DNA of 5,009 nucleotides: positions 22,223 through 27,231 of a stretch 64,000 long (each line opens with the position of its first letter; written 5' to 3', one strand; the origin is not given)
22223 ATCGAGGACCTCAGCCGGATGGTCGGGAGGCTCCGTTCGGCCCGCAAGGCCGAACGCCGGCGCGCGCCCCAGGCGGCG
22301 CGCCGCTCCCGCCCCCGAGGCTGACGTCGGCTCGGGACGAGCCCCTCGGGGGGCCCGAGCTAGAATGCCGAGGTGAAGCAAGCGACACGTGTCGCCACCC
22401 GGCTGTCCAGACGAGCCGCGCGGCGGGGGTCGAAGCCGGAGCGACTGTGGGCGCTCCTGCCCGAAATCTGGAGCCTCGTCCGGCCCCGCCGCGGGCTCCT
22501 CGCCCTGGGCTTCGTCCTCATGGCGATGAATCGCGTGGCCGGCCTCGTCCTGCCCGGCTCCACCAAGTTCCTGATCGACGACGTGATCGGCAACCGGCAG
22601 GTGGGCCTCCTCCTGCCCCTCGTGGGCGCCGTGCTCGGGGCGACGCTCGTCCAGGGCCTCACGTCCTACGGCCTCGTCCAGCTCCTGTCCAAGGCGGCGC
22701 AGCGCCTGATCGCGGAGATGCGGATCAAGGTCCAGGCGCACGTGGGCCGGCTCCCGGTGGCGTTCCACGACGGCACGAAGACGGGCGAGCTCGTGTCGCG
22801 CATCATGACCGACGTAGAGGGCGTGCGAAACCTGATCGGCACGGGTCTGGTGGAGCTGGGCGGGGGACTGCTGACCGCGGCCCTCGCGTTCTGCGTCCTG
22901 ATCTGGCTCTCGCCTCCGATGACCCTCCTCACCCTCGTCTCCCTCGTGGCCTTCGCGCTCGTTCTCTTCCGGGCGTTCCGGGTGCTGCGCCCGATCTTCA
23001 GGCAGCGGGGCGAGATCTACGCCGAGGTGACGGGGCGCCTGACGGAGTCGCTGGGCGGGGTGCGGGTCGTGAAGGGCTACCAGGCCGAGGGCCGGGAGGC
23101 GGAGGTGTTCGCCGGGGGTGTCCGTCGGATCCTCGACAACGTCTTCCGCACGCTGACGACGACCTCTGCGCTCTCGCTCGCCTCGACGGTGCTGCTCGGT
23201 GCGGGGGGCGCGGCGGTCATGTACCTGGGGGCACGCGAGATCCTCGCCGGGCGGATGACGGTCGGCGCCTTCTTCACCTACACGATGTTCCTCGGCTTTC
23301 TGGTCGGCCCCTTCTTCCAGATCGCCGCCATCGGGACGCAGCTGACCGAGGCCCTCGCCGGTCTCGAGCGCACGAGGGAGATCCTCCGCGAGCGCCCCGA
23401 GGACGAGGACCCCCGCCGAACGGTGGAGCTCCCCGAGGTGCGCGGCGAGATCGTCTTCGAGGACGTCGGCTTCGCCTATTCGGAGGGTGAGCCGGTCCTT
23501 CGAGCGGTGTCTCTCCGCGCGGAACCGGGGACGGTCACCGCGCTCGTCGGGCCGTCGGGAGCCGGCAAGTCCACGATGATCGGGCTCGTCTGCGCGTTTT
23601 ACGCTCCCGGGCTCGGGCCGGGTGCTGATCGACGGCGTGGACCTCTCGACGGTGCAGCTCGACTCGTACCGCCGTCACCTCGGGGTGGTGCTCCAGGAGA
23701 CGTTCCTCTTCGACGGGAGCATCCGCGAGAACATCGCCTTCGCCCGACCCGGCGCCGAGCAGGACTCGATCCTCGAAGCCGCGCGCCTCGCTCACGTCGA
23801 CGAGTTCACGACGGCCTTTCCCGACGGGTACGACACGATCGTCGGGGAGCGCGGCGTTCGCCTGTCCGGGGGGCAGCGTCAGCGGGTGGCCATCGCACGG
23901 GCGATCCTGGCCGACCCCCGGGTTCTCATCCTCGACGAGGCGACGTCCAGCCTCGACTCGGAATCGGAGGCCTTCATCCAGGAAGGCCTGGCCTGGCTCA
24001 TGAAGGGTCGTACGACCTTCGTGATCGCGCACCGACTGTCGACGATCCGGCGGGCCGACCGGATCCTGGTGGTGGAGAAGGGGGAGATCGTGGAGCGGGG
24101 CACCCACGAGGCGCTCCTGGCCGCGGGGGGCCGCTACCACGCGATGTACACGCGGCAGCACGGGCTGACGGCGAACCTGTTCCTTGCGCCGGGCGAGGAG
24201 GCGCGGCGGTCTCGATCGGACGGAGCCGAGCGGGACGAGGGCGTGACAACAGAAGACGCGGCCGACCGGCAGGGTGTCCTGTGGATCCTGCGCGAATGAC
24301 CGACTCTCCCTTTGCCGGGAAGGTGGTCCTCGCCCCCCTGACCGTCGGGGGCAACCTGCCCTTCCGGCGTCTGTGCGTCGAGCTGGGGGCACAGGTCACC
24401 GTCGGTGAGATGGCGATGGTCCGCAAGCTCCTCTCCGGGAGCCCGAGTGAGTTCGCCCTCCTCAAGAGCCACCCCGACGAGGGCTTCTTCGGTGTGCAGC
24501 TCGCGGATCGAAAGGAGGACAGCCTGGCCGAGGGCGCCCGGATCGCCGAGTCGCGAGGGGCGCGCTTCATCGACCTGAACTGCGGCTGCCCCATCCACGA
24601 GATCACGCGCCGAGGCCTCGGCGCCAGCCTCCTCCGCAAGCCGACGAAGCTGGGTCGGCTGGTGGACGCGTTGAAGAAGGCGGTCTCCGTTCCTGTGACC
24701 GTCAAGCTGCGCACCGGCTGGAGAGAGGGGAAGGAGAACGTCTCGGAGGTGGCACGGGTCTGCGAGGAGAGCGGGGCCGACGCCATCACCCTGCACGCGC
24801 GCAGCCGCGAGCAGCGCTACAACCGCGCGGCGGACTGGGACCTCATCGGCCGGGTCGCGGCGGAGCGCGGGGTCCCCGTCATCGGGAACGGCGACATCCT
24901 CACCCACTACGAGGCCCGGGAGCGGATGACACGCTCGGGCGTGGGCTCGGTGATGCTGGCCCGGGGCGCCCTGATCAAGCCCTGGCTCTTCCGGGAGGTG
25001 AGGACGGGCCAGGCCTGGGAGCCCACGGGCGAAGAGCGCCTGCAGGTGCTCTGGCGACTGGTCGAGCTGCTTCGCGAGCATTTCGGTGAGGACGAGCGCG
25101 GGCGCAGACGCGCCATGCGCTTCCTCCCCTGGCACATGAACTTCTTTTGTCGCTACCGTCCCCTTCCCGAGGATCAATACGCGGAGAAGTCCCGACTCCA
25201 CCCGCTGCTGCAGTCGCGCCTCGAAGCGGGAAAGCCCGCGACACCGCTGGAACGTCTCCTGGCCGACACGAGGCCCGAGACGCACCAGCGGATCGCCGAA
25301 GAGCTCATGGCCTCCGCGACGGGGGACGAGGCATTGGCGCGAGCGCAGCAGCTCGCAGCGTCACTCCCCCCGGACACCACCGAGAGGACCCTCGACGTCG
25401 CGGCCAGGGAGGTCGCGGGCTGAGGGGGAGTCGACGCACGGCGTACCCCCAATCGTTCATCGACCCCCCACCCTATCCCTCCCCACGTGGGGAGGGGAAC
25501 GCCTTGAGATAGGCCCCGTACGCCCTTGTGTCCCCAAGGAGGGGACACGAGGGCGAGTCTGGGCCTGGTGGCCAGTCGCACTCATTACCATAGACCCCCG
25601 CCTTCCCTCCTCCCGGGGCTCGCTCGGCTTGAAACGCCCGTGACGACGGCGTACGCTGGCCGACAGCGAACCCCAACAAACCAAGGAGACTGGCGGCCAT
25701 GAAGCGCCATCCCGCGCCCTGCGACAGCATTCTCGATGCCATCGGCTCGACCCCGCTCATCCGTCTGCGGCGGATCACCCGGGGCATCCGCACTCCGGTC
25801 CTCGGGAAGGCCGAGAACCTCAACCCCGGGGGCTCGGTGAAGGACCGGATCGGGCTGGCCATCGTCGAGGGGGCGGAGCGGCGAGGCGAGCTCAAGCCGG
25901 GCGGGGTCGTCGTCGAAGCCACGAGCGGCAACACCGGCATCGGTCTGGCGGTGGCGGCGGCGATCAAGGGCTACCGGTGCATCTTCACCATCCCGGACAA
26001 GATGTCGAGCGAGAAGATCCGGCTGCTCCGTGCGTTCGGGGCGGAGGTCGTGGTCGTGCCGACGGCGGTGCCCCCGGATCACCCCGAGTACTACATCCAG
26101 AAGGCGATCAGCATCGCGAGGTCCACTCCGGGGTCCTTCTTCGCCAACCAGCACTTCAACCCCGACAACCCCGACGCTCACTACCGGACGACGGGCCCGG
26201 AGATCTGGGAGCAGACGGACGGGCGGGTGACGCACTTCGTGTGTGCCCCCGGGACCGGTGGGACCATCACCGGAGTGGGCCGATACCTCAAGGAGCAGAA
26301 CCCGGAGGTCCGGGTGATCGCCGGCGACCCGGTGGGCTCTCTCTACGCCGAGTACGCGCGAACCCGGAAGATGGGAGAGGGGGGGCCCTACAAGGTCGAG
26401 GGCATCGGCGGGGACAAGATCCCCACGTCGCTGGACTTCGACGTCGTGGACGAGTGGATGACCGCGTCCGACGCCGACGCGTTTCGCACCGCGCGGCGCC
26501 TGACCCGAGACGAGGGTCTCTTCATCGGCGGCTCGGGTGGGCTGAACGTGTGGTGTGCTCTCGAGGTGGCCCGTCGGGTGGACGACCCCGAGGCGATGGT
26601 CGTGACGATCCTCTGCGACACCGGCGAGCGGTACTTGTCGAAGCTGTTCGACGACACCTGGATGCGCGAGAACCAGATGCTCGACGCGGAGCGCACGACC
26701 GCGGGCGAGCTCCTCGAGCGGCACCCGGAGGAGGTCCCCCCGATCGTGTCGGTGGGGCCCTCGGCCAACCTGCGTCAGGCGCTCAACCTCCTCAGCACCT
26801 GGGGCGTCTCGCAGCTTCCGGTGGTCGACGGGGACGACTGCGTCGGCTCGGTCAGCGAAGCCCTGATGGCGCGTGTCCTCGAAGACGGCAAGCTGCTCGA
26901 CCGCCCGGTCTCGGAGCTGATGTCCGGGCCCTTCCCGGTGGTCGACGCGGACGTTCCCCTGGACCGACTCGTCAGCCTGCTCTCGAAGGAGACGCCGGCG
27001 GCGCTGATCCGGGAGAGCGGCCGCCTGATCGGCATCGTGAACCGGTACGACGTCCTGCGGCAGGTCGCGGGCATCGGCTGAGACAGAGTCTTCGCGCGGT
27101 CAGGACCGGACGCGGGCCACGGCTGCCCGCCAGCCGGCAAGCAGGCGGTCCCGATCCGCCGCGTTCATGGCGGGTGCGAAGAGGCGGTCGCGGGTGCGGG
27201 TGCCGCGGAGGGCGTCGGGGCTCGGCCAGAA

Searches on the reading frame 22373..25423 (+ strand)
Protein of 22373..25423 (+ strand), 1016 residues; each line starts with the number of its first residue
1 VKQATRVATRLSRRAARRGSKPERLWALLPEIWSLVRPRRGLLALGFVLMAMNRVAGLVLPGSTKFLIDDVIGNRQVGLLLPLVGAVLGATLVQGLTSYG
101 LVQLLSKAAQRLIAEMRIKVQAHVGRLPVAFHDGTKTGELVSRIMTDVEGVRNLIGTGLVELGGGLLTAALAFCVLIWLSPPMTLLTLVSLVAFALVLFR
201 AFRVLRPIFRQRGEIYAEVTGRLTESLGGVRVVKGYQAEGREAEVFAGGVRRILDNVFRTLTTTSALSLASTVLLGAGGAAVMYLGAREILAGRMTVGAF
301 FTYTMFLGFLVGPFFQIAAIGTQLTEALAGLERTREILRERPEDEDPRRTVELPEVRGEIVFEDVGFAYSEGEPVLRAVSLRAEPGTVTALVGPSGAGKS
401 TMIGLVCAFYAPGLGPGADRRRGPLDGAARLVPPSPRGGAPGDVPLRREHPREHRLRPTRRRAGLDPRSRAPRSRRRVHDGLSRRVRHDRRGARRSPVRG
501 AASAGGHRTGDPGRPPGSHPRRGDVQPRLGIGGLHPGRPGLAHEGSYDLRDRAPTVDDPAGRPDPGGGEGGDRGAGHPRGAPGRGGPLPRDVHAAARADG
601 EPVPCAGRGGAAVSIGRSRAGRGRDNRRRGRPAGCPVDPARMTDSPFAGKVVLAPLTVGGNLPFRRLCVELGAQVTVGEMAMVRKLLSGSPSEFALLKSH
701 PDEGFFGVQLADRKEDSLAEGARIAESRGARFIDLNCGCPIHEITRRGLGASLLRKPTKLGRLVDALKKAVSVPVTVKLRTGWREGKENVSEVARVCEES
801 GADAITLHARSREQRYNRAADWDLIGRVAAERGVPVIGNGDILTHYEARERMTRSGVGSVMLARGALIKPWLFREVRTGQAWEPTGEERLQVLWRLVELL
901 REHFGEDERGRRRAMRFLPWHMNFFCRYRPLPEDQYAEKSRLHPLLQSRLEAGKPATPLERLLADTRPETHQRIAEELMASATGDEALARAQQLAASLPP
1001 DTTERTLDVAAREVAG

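Call 25: search_protein_families(library=pfam, proteins=[window:22373-25423:+], max_evalue=0.001)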
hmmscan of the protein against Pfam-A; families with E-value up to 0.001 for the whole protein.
window:22373-25423:+ (1016 aa): 3 families
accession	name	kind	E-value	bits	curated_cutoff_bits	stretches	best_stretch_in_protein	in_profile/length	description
PF01207.24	Dus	-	4.4e-65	220.3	20.4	1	653-916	2-270/311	Dihydrouridine synthase (Dus)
PF00664.28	ABC_membrane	-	3.6e-40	138.8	28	1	44-314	2-274/274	ABC transporter transmembrane region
PF00005.33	ABC_tran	-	3e-06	28.3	25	1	376-412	1-37/137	ABC transporter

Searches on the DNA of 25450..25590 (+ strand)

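Call 79: search_dna_similar(query=window:25450-25590:+, collection=plasmids, mode=distant, max_evalue=0.01, max_rows=15)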
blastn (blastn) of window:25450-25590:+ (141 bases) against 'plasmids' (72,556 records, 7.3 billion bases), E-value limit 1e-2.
No match.

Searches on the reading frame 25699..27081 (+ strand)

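Call 25: search_protein_families(library=pfam, proteins=[window:25699-27081:+], max_evalue=0.001)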
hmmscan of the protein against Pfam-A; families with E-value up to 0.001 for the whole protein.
window:25699-27081:+ (460 aa): 2 families
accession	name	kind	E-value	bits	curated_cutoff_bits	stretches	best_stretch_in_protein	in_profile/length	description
PF00291.31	PALP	-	1.5e-74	251.4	35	1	11-307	1-295/295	Pyridoxal-phosphate dependent enzyme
PF00571.33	CBS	-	3.2e-16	59.8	24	2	347-388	7-49/57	CBS domain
